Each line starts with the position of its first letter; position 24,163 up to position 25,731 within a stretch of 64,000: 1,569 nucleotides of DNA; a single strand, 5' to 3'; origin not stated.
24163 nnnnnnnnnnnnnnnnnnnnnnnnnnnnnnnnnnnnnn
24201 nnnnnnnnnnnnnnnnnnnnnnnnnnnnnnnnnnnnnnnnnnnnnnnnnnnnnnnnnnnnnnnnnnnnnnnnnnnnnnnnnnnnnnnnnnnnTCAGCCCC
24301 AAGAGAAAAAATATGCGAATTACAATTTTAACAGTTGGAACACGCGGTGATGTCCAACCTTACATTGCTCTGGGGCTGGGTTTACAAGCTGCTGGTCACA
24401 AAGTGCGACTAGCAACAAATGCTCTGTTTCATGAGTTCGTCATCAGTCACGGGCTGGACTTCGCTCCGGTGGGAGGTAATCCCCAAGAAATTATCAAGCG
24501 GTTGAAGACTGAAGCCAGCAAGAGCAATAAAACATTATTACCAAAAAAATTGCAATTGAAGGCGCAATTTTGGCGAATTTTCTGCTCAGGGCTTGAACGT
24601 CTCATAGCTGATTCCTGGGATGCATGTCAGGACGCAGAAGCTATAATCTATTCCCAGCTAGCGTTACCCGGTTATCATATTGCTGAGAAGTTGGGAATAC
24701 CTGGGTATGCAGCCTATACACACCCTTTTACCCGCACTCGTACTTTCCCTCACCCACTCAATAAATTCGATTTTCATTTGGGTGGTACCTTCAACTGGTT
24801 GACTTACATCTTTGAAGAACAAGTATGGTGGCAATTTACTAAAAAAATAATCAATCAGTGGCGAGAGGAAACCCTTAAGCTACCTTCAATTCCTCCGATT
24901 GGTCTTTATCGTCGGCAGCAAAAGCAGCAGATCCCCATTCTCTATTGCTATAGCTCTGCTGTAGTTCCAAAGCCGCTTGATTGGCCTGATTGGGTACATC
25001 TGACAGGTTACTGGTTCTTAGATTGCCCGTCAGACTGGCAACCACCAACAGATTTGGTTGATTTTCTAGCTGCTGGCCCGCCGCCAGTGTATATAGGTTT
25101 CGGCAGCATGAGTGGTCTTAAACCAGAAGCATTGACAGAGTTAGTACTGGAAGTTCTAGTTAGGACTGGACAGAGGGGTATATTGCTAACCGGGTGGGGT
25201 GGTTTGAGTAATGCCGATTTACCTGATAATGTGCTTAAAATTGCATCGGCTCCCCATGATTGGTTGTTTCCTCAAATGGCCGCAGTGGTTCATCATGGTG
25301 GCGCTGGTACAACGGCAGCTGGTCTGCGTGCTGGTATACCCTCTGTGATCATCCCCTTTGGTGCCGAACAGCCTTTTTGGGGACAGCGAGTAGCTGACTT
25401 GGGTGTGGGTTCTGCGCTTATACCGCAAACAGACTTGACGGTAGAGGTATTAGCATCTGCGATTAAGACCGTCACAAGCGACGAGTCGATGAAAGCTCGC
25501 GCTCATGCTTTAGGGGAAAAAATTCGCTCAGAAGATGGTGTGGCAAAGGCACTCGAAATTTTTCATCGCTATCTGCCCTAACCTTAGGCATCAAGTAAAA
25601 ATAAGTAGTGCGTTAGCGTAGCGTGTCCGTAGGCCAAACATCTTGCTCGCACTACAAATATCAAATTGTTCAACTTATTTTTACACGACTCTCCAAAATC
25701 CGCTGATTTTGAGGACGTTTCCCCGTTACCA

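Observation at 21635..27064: GT1 - condensation-domain acyltransferase - GT1 - P450 tailoring islet without a scaffold synthase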

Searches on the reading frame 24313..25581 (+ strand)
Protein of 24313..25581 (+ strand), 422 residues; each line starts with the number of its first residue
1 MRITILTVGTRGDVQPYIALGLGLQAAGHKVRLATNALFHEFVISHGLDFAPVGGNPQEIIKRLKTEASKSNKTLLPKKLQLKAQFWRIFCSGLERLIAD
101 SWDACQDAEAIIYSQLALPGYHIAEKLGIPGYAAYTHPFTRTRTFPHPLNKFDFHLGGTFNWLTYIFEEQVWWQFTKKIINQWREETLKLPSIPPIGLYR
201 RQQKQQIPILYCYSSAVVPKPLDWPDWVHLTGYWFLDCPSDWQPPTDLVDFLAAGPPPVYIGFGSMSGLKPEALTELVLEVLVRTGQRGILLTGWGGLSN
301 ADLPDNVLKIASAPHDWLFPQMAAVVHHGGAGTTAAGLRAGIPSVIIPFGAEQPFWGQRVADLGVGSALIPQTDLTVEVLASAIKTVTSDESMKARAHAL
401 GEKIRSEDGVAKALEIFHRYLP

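Call 3: search_protein_families(library=pfam, proteins=[window:24313-25581:+])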
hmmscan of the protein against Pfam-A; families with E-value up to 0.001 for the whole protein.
window:24313-25581:+ (422 aa): 4 families
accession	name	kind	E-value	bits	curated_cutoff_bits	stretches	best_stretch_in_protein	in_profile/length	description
PF03033.26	Glyco_transf_28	-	6.5e-21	75.3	26.2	1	3-146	1-139/139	Glycosyltransferase family 28 N-terminal domain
PF06722.18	EryCIII-like_C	-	2.8e-20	73.2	31.7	1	301-406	27-131/145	Erythromycin biosynthesis protein CIII-like, C-terminal domain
PF00201.24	UDPGT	-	1.3e-07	31.2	19.5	1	259-399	278-417/499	UDP-glucoronosyl and UDP-glucosyl transferase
PF04101.22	Glyco_tran_28_C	-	0.00011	22.7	22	1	324-399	74-153/166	Glycosyltransferase family 28 C-terminal domain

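Call 4: search_protein_families(library=ncbifam, proteins=[window:24313-25581:+])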
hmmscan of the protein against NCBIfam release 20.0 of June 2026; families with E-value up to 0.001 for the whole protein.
window:24313-25581:+ (422 aa): 5 families
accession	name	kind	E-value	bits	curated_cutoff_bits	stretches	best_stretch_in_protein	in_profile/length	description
NF000354.1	glycotrans_Rgt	equivalog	3.7e-42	144.9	800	1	1-411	1-392/411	rifamycin-inactivating glycosyltransferase Rgt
TIGR04516.1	glycosyl_450act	subfamily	1.7e-24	86.7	440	2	301-408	295-401/418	activator-dependent family glycosyltransferase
TIGR01426.2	MGT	subfamily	4.4e-23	81.9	260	1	301-421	272-391/393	macrolide family glycosyltransferase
NF000362.1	self_GT_OleI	exception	3.2e-10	39.7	700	1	304-417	304-416/424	OleI family self-immunity macrolide glycosyltransferase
NF033129.1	macro_glyco_Mgt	subfamily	1.4e-09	37.5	700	1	301-417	273-388/393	macrolide-inactivating glycosyltransferase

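Call 20: search_solved_structures(query=window:24313-25581:+, max_evalue=0.00001)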
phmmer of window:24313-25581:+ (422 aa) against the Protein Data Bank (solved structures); distinct sequences matched with E-value up to 0.00001: 34.
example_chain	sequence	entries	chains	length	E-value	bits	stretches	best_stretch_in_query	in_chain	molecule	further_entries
5xvm_A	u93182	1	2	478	9.8e-95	321.1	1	4-418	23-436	Sterol 3-beta-glucosyltransferase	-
5gl5_A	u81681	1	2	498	1.1e-94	320.9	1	4-418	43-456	Sterol 3-beta-glucosyltransferase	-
3h4i_A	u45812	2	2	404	6.4e-37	130.6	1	230-413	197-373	Glycosyltransferase GtfA, Glycosyltransferase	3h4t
1iir_A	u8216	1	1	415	4.1e-35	124.6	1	1-414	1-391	glycosyltransferase GtfB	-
1rrv_A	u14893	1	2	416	4.4e-35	124.5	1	1-415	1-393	GLYCOSYLTRANSFERASE GTFD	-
1pn3_A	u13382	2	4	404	1.4e-25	93.2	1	230-415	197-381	GLYCOSYLTRANSFERASE GTFA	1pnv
2yjn_A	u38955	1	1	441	3e-15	59.1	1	301-414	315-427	GLYCOSYLTRANSFERASE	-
3otg_A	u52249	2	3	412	5.7e-14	54.9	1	256-412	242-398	CalG1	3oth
3wad_A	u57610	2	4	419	1.1e-13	54.1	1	301-401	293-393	Glycosyltransferase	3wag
6pnt_A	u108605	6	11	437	1.6e-13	53.5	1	205-418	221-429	UDP-glycosyltransferase 202A2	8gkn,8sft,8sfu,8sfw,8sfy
6kqw_A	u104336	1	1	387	4e-13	52.2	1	301-414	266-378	Uncharacterized UDP-glucosyltransferase YjiC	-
6kqx_A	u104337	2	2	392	4.1e-13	52.1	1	301-414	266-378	Uncharacterized UDP-glucosyltransferase YjiC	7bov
4g2t_A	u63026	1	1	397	4.8e-12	48.6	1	302-402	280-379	SsfS6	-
4fzr_A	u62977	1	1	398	4.9e-12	48.6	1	302-402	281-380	SsfS6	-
10zg_A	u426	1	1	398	8.2e-12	47.8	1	303-417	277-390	Glycosyl transferase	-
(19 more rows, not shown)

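Call 60: search_solved_structures(query=window:24313-25581:+, max_evalue=1e-50, show_alignments=1)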
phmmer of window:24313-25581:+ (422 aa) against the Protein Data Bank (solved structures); distinct sequences matched with E-value up to 1e-50: 2.
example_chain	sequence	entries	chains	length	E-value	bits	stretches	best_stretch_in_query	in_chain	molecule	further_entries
5xvm_A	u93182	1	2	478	9.8e-95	321.1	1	4-418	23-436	Sterol 3-beta-glucosyltransferase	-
5gl5_A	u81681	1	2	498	1.1e-94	320.9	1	4-418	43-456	Sterol 3-beta-glucosyltransferase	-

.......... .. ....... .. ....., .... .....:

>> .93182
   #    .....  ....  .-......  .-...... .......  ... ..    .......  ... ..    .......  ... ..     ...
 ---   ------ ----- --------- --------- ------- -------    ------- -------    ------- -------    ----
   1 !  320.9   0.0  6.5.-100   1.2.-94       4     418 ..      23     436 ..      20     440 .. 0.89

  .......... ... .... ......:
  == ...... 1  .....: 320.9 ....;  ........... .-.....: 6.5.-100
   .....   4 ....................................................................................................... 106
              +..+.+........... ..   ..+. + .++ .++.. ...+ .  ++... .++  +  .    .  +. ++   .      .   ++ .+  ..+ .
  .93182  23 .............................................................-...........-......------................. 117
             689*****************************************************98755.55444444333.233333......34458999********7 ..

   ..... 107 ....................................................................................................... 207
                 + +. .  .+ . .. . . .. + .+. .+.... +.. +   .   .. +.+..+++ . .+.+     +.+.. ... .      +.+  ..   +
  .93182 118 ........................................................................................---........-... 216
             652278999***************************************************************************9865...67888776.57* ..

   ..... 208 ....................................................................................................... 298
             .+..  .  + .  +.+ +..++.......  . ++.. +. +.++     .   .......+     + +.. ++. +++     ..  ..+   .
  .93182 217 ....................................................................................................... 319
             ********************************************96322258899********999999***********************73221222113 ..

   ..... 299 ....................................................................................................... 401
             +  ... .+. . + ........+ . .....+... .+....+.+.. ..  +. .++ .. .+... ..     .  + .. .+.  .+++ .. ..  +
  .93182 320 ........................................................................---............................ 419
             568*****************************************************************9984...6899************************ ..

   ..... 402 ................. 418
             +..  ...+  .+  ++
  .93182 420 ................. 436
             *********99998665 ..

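Call 73: search_dna_similar(query=window:24313-25581:+, collection=plasmids, mode=protein, max_rows=25)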
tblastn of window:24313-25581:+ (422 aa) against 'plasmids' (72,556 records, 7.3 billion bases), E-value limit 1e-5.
Records with a match: 128; places in all: 139; records where one place covers at least 80% of the query: 107.
Best place of each record, by identity: <60% 128.
By first word of the organism name: Streptomyces 25; Nostoc 21; Rhizobium 13; Burkholderia 8; Mycobacterium 8; Rhodococcus 5; Bacillus 3; Deinococcus 2; Rubrobacter 2; Tsukamurella 2; and 31 more.
By predicted mobility (MOB-suite, as given by PLSDB): non-mobilizable 76; mobilizable 31; conjugative 21.
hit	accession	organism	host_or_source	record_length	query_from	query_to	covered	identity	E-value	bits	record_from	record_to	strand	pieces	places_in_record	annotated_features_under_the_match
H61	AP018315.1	Sphaerospermopsis kisseleviana NIES-73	-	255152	1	422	100%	49.2%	1e-108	358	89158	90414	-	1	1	glycosyl transferase family 28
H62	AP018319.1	Nostoc sp. HK-01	-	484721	1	421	97%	47.1%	2e-84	338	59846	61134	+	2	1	glycosyl transferase family 28 | putative glycosyl transferase, family 28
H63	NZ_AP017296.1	Nostoc sp. NIES-3756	-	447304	1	421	86%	52.7%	1e-82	349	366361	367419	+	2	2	glycosyltransferase (x2)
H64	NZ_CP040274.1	Nostoc sp. C052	Blasia pusilla,pure culture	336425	1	421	100%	45.5%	2e-98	329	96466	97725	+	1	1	glycosyltransferase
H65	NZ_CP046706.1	Nostoc sp. ATCC 53789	-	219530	1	421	100%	45.3%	2e-96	323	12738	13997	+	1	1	glycosyltransferase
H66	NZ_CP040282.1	Nostoc sp. C057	Phaeoceros,pure culture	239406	1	421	99%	45.7%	1e-78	342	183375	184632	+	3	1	glycosyltransferase (x2) | hypothetical protein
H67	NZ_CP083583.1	Kovacikia minuta CCNUW1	cell culture,fresh water lake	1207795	8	419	98%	46.1%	4e-89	302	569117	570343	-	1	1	record has no annotation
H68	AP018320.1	Nostoc sp. HK-01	-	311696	1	421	100%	45.1%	2e-95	320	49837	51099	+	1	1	putative glycosyl transferase, family 28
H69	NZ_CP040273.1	Nostoc sp. C052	Blasia pusilla,pure culture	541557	1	421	100%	45.1%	3e-97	325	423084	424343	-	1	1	glycosyltransferase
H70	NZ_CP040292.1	Nostoc sp. C057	Phaeoceros,pure culture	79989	1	421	100%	45.1%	8e-97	324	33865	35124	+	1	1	glycosyltransferase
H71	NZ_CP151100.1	Nostoc sp. UHCC 0302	isolated culture,lake sediment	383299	1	421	100%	44.9%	2e-96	323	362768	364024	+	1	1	glycosyltransferase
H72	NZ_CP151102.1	Nostoc sp. UHCC 0302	isolated culture,lake sediment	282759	1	421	100%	44.9%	2e-97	326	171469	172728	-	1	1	glycosyltransferase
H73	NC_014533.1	Gloeothece verrucosa PCC 7822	fresh water in rice field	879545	1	416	99%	45.2%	3e-83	285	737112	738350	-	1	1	glycosyltransferase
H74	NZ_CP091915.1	Nostoc sp. UHCC 0870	cell culture,Brackish water, ...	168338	1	421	100%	44.6%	1e-96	324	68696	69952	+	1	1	glycosyltransferase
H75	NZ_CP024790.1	Nostoc flagelliforme CCNUN1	cell culture,desert soil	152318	1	421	100%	44.6%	1e-94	318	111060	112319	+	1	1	glycosyltransferase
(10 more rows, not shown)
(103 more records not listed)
